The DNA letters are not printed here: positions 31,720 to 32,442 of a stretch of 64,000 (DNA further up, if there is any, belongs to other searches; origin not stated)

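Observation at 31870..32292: NUDIX hydrolase gene embedded inside the nuo operon (between nuoM and nuoN), with nadK and nudF immediately downstream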

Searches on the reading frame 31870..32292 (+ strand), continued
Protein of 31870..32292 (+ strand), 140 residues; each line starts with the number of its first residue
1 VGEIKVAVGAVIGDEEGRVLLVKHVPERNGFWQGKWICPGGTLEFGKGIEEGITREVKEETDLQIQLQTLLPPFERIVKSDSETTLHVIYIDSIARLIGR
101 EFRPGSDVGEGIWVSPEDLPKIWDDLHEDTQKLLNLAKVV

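Call 10: find_encoding_contigs(protein=P0086, flank=10000, max_places=2)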
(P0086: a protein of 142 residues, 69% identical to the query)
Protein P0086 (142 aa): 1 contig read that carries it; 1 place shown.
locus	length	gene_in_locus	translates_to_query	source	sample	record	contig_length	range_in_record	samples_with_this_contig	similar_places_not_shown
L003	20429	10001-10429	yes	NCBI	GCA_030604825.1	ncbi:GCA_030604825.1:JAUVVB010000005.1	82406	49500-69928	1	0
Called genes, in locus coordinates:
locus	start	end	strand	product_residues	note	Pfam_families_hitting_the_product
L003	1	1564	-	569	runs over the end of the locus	PF02310:B12-binding, PF04055:Radical_SAM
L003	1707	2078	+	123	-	PF00507:Oxidored_q4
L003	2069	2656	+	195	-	PF01058:Oxidored_q6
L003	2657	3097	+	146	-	PF00329:Complex1_30kDa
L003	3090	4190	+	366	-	PF00346:Complex1_49kDa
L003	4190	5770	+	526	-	PF00146:NADHdh, PF00037:Fer4 (weak), PF12797:Fer4_2 (weak), PF12837:Fer4_6 (weak), PF13237:Fer4_10, PF12838:Fer4_7, PF13187:Fer4_9, PF00037:Fer4, +2 more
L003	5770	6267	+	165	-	PF00499:Oxidored_q3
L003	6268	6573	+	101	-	PF00420:Oxidored_q2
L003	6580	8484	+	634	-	PF00662:Proton_antipo_N, PF00361:Proton_antipo_M, PF06455:NADH5_C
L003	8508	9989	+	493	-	PF00361:Proton_antipo_M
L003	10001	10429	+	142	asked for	PF00293:NUDIX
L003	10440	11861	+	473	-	PF00361:Proton_antipo_M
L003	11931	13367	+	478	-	PF02629:CoA_binding, PF13380:CoA_binding_2, PF13607:Succ_CoA_lig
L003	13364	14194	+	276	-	PF01513:NAD_kinase, PF20143:NAD_kinase_C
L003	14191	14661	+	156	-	PF00583:Acetyltransf_1, PF13673:Acetyltransf_10 (weak), PF23209:IDM1_C (faint), PF13508:Acetyltransf_7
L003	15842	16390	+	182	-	PF28549:NDPSase_N (weak), PF00293:NUDIX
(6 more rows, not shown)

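Call 15: find_related_loci(query=A1, collection=genome_contigs, flank=10000)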
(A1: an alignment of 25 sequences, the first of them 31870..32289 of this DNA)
Query A1 (140 aa) in genome_contigs; peptide patterns used: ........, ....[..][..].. (x = any residue, [..] = any of these).
140 stretches matched a pattern; 109 encode a relative of the query (tblastn E <= 1e-3); the best 80 are kept; 80 distinct loci.
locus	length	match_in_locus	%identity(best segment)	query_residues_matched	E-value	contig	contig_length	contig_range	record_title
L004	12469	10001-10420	80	1-140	2e-72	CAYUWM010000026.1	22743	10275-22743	MAG TPA_asm: uncultured Dehalococcoidales bacterium isolate binchicken_co81_435 genome assembly, contig: NODE_2948_lengt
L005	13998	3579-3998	78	1-140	7e-71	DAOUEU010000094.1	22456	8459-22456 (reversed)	MAG TPA_asm: Dehalococcoidia bacterium isolate N7_337 k137_1687496, whole genome shotgun sequence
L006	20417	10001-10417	81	1-139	3e-70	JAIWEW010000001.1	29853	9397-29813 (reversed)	MAG: bacterium isolate JL_US_03_9 NODE_113_length_29853_cov_0.975004, whole genome shotgun sequence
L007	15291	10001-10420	76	1-140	7e-70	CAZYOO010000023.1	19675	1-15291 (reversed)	MAG TPA_asm: uncultured Dehalococcoidales bacterium isolate binchicken_co334_198 genome assembly, contig: NODE_4733_leng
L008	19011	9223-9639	78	1-139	2e-69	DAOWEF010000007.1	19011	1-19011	MAG TPA_asm: Dehalococcoidia bacterium isolate CSMAG_1932 CSMAG_1932_k141_1103963_length_19011_cov_15.8091, whole genome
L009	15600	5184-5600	79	1-139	4e-69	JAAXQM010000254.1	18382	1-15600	MAG: Dehalococcoidales bacterium isolate MAG-BB-17 scaffold_462, whole genome shotgun sequence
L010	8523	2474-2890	80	1-139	9e-69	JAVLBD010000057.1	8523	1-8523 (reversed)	MAG: Dehalococcoidia bacterium isolate Uz-K9-09 NODE_57_length_8523_cov_3.157471, whole genome shotgun sequence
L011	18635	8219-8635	77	1-139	1e-68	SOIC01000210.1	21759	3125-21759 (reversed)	MAG: Dehalococcoidia bacterium isolate E29_bin15 NODE_415_length_21759_cov_15.973691, whole genome shotgun sequence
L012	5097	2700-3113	70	3-140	3e-61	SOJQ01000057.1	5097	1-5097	MAG: Dehalococcoidia bacterium isolate E44_bin26 NODE_10198_length_5097_cov_6.213606, whole genome shotgun sequence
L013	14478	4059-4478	68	1-140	2e-60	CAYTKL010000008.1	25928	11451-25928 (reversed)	MAG TPA_asm: uncultured Dehalococcoidales bacterium isolate binchicken_co334_272 genome assembly, contig: NODE_3111_leng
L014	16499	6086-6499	67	3-140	5e-60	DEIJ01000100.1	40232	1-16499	MAG TPA_asm: Dehalococcoidia bacterium UBA2777 UBA2777_contig_19430, whole genome shotgun sequence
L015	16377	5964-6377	70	3-140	9e-60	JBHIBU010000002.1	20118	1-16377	MAG: Dehalococcoidia bacterium isolate FS_3_bin.7 NODE_100_length_20118_cov_8.713652, whole genome shotgun sequence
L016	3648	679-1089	69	1-137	7e-60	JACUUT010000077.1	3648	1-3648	MAG: Dehalococcoidia bacterium isolate Kmv38 NODE_11712_length_3648_cov_5.769830, whole genome shotgun sequence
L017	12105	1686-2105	69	1-140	8e-60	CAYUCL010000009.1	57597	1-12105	MAG TPA_asm: uncultured Dehalococcoidales bacterium isolate binchicken_co262_239 genome assembly, contig: NODE_366_lengt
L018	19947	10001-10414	68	3-140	2e-59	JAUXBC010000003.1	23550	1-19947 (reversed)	MAG: Dehalococcoidia bacterium isolate CSMAG_2778 CSMAG_2778_k141_1370246_length_23550_cov_10.6442, whole genome shotgun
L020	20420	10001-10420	68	1-140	2e-59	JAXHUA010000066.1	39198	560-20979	MAG: Chloroflexota bacterium isolate MAG39_tar_biofilm MAG39_66, whole genome shotgun sequence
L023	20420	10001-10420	68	1-140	6e-59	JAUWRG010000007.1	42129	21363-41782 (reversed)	MAG: Dehalococcoidia bacterium isolate CSMAG_2522 CSMAG_2522_k141_267626_length_42129_cov_16.9953, whole genome shotgun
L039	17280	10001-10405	64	6-140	1e-54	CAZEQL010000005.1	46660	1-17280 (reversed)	MAG TPA_asm: uncultured Dehalococcoidales bacterium isolate binchicken_co122_248 genome assembly, contig: NODE_222_lengt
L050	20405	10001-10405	64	3-137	1e-52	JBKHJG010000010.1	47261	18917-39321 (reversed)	MAG: Dehalococcoidia bacterium isolate D4M11_26 NODE_257_length_47261_cov_133.821082, whole genome shotgun sequence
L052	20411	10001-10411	61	4-140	1e-52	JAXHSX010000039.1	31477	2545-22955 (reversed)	MAG: Chloroflexota bacterium isolate MAG09_tar_biofilm MAG09_39, whole genome shotgun sequence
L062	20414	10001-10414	59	2-139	4e-52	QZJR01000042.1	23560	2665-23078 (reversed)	MAG: Deltaproteobacteria bacterium isolate SURF_34 Ga0104751_1003249, whole genome shotgun sequence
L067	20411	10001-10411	61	4-140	1e-51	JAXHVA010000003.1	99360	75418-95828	MAG: Thermodesulfobacteriota bacterium isolate MAG65_tar_biofilm MAG65_3, whole genome shotgun sequence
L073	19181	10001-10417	60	1-140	4e-50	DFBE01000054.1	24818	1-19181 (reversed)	MAG TPA_asm: Dehalococcoidia bacterium UBA3088 UBA3088_contig_60783, whole genome shotgun sequence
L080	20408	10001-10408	57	3-138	1e-48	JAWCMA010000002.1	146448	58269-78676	MAG: Methanocellales archaeon isolate JZ-2_201705_bins_258 JZ-2_201705_bins_258_scaffold_2, whole genome shotgun sequenc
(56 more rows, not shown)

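Call 23: search_protein_families(library=pfam, proteins=[L067:8668-9996:+, L067:7570-8475:+, L062:8640-9947:+, L080:8222-9472:+, L080:9519-9983:+, L080:10743-12290:+, L050:7905-9368:+, L050:9394-9858:+, L050:6949-7905:+, L039:9156-9611:+], max_evalue=0.0001)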
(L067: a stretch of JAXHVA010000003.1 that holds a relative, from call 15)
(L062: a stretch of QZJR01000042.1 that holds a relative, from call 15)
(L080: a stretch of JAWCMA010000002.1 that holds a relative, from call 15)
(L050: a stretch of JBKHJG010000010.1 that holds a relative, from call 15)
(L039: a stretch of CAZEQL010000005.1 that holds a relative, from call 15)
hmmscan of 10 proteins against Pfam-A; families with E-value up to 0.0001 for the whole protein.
L067:8668-9996:+ (443 aa): 12 families
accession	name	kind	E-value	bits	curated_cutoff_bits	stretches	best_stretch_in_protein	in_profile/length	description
PF01926.29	MMR_HSR1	-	1.9e-56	189.5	21.9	2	5-120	2-113/113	50S ribosome-binding GTPase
PF14714.11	KH_dom-like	-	1.1e-31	109.4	27.3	1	353-433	1-81/81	KH-domain-like of EngA bacterial GTPase enzymes, C-terminal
PF00009.33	GTP_EFTU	-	6.4e-29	101.3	26.5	2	253-346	88-185/188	Elongation factor Tu GTP binding domain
PF02421.24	FeoB_N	-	3.2e-24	85.7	27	2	5-157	3-154/156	Ferrous iron transport protein B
PF00350.29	Dynamin_N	-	3.4e-12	47.1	27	0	178-211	1-34/168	Dynamin family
PF02492.25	cobW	-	1.5e-08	34.9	20.7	0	222-319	83-178/180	CobW/HypB/UreG, nucleotide-binding domain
PF03193.22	RsgA_GTPase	-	2.9e-08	34.2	30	0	178-204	109-135/174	RsgA GTPase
PF04548.22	AIG1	-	5.1e-08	32.9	27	0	5-108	3-108/212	AIG1 family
PF08477.19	Roc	-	6.6e-06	26.8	27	0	177-200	1-24/119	Ras of Complex, Roc, domain of DAPkinase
PF10662.15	PduV-EutP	-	3.4e-05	24.1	21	0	78-157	59-139/143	Ethanolamine utilisation - propanediol utilisation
PF16897.10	MMR_HSR1_Xtn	-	4.1e-05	24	35.2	0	113-160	57-101/106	C-terminal region of MMR_HSR1 domain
PF00005.33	ABC_tran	-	7.3e-05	23.8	25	0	4-31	13-40/137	ABC transporter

L067:7570-8475:+ (302 aa): 8 families
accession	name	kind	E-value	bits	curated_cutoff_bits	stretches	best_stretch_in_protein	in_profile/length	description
PF01926.29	MMR_HSR1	-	2.7e-24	85.9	21.9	1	15-129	2-113/113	50S ribosome-binding GTPase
PF07650.23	KH_2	-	3.1e-20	72.2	22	1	212-289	1-77/78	KH domain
PF00009.33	GTP_EFTU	-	2.4e-16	60.3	26.5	1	37-177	55-187/188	Elongation factor Tu GTP binding domain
PF02421.24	FeoB_N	-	8.1e-13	48.6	27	1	15-171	3-155/156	Ferrous iron transport protein B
PF00350.29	Dynamin_N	-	1.5e-09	38.6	27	0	15-57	1-43/168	Dynamin family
PF03193.22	RsgA_GTPase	-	2e-08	34.7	30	0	9-72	103-170/174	RsgA GTPase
PF04548.22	AIG1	-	9.9e-07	28.7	27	1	17-119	5-110/212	AIG1 family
PF10662.15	PduV-EutP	-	9.8e-05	22.6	21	0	15-172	4-141/143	Ethanolamine utilisation - propanediol utilisation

L062:8640-9947:+ (436 aa): 10 families
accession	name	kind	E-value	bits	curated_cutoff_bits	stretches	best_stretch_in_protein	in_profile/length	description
PF01926.29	MMR_HSR1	-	7.1e-60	200.5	21.9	2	5-120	2-113/113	50S ribosome-binding GTPase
PF14714.11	KH_dom-like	-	5.2e-34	116.8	27.3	1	353-433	1-81/81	KH-domain-like of EngA bacterial GTPase enzymes, C-terminal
PF00009.33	GTP_EFTU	-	2.1e-26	93.1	26.5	2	250-347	85-186/188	Elongation factor Tu GTP binding domain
PF02421.24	FeoB_N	-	1.2e-24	87.1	27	2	5-157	3-154/156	Ferrous iron transport protein B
PF00350.29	Dynamin_N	-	1e-13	52.1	27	0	178-211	1-34/168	Dynamin family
PF03193.22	RsgA_GTPase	-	1e-08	35.7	30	0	178-234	109-169/174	RsgA GTPase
PF04548.22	AIG1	-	3.1e-08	33.6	27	0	5-109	3-109/212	AIG1 family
PF02492.25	cobW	-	5.2e-07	29.8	20.7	0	223-318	84-177/180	CobW/HypB/UreG, nucleotide-binding domain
PF08477.19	Roc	-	5.1e-06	27.2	27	0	177-200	1-24/119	Ras of Complex, Roc, domain of DAPkinase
PF16897.10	MMR_HSR1_Xtn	-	3.2e-05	24.3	35.2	0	110-163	54-104/106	C-terminal region of MMR_HSR1 domain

L080:8222-9472:+ (417 aa): 2 families
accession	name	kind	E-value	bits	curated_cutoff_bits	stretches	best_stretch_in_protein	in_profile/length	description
PF09861.14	Lar_N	-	2.3e-75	252.7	23.3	1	8-204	1-203/204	Lactate racemase N-terminal domain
PF21113.2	LarA_C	-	1.8e-22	80.4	25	1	268-408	4-149/152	Lactate racemase C-terminal domain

L080:9519-9983:+ (155 aa): 1 family
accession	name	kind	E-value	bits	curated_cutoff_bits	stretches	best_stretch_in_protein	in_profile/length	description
PF13412.12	HTH_24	-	2.8e-06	27.2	21.9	1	3-40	11-48/48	Winged helix-turn-helix DNA-binding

L080:10743-12290:+ (516 aa): 8 families
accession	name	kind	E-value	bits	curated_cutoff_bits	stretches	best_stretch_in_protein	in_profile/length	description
PF08448.16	PAS_4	-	7.3e-23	81.3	23.1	2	87-191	3-109/110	PAS fold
PF13426.13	PAS_9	-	1.4e-19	70.7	27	2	215-314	4-103/103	PAS domain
PF00989.32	PAS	-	2.1e-18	66.8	22.6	1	202-312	1-113/113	PAS fold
PF13185.12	GAF_2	-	1.1e-14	55.3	28.6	1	354-479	6-136/136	GAF domain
PF13492.12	GAF_3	-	3.2e-10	41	27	1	354-480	4-129/129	GAF domain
PF08447.18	PAS_3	-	8.1e-10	39.3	25.6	1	227-308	4-88/89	PAS fold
PF01590.32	GAF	-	6.6e-09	36.8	22.4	1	352-478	2-133/133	GAF domain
PF13188.13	PAS_8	-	1.1e-06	28.7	21.8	1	202-253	1-53/65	PAS domain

L050:7905-9368:+ (488 aa): 1 family
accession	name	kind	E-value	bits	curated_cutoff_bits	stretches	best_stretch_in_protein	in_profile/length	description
PF00374.24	NiFeSe_Hases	-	1.7e-34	120.1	25.8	2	39-117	1-79/508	Nickel-dependent hydrogenase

L050:9394-9858:+ (155 aa): 1 family
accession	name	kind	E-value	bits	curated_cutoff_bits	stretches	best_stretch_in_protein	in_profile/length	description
PF01750.23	HycI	-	3e-17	63.1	23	1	20-147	1-129/130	Hydrogenase maturation protease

L050:6949-7905:+ (319 aa): 1 family
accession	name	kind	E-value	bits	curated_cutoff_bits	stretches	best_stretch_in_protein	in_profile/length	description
PF01058.29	Oxidored_q6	-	6.9e-22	78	27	1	14-179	1-127/128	NADH ubiquinone oxidoreductase, 20 Kd subunit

L039:9156-9611:+ (152 aa): 1 family
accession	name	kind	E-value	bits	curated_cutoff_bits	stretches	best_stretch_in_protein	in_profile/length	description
PF01029.23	NusB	-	1.5e-34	119.7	23.1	1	11-136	1-132/133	NusB family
